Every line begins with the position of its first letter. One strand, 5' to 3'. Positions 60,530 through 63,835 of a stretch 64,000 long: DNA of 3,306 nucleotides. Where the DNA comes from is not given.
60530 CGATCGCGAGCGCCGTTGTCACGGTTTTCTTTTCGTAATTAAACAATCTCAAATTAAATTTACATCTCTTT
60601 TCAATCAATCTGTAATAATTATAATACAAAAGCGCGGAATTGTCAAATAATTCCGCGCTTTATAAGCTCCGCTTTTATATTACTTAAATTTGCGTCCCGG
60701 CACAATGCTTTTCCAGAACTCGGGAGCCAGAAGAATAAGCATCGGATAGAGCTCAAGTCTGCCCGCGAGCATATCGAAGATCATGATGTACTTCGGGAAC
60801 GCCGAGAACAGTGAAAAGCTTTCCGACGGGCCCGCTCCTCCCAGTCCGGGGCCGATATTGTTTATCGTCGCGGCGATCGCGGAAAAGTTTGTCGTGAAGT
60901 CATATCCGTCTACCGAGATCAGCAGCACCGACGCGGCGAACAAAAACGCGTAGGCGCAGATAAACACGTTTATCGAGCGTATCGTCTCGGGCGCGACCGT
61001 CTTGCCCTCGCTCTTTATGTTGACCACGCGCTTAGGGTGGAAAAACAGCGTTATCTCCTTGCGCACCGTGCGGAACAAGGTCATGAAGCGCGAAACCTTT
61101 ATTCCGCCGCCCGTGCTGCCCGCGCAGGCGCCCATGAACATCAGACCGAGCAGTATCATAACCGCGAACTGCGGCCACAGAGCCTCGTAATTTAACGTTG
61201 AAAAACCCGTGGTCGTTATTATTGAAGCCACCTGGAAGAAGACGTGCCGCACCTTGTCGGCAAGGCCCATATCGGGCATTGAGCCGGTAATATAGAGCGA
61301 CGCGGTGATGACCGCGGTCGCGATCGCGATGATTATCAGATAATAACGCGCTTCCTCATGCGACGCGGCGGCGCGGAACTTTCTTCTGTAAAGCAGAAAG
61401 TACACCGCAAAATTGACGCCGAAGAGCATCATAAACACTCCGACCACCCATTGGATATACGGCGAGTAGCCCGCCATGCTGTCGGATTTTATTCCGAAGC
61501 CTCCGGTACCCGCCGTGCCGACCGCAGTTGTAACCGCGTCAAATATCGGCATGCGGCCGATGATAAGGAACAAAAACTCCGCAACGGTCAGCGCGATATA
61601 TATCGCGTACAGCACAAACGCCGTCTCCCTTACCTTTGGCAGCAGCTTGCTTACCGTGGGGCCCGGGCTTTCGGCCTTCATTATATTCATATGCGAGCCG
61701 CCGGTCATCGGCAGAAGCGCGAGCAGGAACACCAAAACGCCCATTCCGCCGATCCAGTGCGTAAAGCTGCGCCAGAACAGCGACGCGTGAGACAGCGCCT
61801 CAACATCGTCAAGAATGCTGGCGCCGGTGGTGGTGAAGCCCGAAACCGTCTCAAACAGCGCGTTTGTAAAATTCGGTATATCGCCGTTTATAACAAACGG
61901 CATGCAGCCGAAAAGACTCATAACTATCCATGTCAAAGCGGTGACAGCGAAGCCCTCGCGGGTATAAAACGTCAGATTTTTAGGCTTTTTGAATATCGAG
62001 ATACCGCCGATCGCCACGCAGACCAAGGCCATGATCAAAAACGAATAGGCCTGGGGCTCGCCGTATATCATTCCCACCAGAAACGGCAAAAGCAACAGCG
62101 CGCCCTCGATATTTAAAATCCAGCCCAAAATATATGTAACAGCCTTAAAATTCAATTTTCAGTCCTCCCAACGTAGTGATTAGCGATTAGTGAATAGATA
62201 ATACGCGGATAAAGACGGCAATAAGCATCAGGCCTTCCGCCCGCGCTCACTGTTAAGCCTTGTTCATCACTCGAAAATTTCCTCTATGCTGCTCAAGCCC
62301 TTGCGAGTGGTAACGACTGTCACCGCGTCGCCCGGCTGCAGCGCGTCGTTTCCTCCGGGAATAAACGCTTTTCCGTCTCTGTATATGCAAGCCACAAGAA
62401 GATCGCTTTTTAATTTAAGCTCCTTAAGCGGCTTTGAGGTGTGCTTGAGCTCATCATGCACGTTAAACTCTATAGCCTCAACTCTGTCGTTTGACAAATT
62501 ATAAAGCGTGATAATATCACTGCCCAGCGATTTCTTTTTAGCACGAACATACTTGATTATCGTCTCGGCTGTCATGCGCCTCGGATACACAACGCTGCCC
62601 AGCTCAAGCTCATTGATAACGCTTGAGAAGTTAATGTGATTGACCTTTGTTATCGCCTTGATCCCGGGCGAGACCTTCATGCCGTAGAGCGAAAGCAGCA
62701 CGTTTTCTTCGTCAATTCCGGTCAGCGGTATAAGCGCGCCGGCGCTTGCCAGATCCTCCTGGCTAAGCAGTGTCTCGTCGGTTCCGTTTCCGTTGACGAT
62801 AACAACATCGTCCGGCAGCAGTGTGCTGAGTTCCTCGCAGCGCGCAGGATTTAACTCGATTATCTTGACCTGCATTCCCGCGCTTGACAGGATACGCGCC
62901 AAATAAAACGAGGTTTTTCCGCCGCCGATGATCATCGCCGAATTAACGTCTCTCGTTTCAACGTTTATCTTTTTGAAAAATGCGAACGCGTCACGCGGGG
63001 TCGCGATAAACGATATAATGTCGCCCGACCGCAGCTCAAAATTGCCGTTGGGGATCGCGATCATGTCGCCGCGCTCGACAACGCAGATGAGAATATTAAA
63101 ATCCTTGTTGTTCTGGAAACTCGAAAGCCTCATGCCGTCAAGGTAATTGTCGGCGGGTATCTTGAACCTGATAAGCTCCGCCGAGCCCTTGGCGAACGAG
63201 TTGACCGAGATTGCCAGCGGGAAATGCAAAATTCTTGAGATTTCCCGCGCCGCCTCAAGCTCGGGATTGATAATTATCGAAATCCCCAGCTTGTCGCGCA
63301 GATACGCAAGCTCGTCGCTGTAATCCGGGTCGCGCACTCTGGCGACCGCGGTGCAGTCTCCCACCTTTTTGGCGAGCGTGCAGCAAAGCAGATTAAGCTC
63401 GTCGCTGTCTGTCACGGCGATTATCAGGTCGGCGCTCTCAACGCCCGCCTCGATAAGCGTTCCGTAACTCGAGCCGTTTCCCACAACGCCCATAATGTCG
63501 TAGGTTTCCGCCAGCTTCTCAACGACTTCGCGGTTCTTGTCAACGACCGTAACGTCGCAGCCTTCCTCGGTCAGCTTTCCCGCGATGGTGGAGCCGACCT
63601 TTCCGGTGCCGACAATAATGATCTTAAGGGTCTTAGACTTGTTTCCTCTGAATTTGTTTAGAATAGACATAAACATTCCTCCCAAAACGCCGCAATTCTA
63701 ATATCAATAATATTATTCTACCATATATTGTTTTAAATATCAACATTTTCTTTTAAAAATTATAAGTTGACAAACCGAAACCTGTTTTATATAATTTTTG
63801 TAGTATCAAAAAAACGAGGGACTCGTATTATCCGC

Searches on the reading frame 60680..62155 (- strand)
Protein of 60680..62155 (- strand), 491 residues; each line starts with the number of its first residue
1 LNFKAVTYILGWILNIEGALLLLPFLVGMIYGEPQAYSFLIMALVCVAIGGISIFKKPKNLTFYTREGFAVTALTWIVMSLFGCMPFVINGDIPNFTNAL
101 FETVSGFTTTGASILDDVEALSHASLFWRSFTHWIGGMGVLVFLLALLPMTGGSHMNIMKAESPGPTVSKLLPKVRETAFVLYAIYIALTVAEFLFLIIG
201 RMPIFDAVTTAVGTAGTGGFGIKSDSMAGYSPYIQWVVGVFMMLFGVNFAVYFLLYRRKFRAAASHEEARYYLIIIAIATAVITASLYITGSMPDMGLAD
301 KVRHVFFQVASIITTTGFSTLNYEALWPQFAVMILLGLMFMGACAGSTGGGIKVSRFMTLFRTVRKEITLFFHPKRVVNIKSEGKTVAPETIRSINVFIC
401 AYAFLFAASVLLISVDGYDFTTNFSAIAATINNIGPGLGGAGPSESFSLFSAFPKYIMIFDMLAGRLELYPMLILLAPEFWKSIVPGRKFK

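Call 60: search_protein_families(library=pfam, proteins=[window:60680-62155:-], max_evalue=0.00001)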
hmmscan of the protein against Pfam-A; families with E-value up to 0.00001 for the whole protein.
window:60680-62155:- (491 aa): 1 family
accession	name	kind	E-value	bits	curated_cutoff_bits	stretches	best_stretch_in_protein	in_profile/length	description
PF02386.22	TrkH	-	7.3e-62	209.9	27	1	39-477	5-491/502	Cation transport protein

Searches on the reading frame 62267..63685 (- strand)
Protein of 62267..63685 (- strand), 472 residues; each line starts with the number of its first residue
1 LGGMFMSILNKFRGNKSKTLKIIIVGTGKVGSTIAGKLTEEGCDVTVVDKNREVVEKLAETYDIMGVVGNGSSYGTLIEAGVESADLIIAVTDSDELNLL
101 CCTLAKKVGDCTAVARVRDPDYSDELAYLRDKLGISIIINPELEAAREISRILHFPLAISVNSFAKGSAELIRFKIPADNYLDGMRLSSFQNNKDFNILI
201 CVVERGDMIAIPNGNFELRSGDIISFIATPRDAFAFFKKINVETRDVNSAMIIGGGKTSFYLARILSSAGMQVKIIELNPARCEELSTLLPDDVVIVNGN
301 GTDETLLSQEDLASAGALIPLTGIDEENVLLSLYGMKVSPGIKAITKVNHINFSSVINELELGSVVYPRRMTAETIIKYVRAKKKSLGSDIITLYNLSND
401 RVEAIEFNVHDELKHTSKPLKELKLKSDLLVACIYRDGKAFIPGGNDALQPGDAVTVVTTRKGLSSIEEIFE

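Call 60: search_protein_families(library=pfam, proteins=[window:62267-63685:-], max_evalue=0.00001)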
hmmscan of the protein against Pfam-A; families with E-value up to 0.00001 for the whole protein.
window:62267-63685:- (472 aa): 14 families
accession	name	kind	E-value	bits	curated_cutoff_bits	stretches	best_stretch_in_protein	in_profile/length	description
PF02254.24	TrkA_N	-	4e-48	163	23.8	2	22-141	1-116/116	TrkA-N domain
PF02080.26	TrkA_C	-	8.9e-24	83.6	27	2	171-239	1-69/71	TrkA-C domain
PF13241.12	NAD_binding_7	-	3e-11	44.2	22.1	1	18-108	6-85/104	Putative NAD(P)-binding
PF01488.26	Shikimate_DH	-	2.5e-10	41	24.3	1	15-96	8-87/138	Shikimate / quinate 5-dehydrogenase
PF00070.33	Pyr_redox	-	2.1e-09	38.2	22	0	21-55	1-35/82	Pyridine nucleotide-disulphide oxidoreductase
PF03807.23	F420_oxidored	-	2.9e-09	37.8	21.6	0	21-64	1-46/94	NADP oxidoreductase coenzyme F420-dependent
PF07992.20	Pyr_redox_2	-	1.3e-07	31.8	26.1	0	19-58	142-181/291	Pyridine nucleotide-disulphide oxidoreductase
PF01262.27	AlaDh_PNT_C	-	1.5e-07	31.5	23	0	18-90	27-98/214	Alanine dehydrogenase/PNT, C-terminal domain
PF02558.23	ApbA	-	3.3e-07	30.5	22.2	1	22-60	1-38/150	Ketopantoate reductase PanE/ApbA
PF13450.12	NAD_binding_8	-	7e-07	29.9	21.9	0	24-53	1-30/68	NAD(P)-binding Rossmann-like domain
PF01494.25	FAD_binding_3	-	9.5e-07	28.8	22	0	21-55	3-37/349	FAD binding domain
PF03446.21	NAD_binding_2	-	3.4e-06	27.6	21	0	21-90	1-61/161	NAD binding domain of 6-phosphogluconate dehydrogenase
PF02737.24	3HCDH_N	-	4e-06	27.3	22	0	21-62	1-42/180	3-hydroxyacyl-CoA dehydrogenase, NAD binding domain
PF03721.20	UDPG_MGDP_dh_N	-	9.5e-06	25.7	27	0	21-60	2-41/187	UDP-glucose/GDP-mannose dehydrogenase family, NAD binding domain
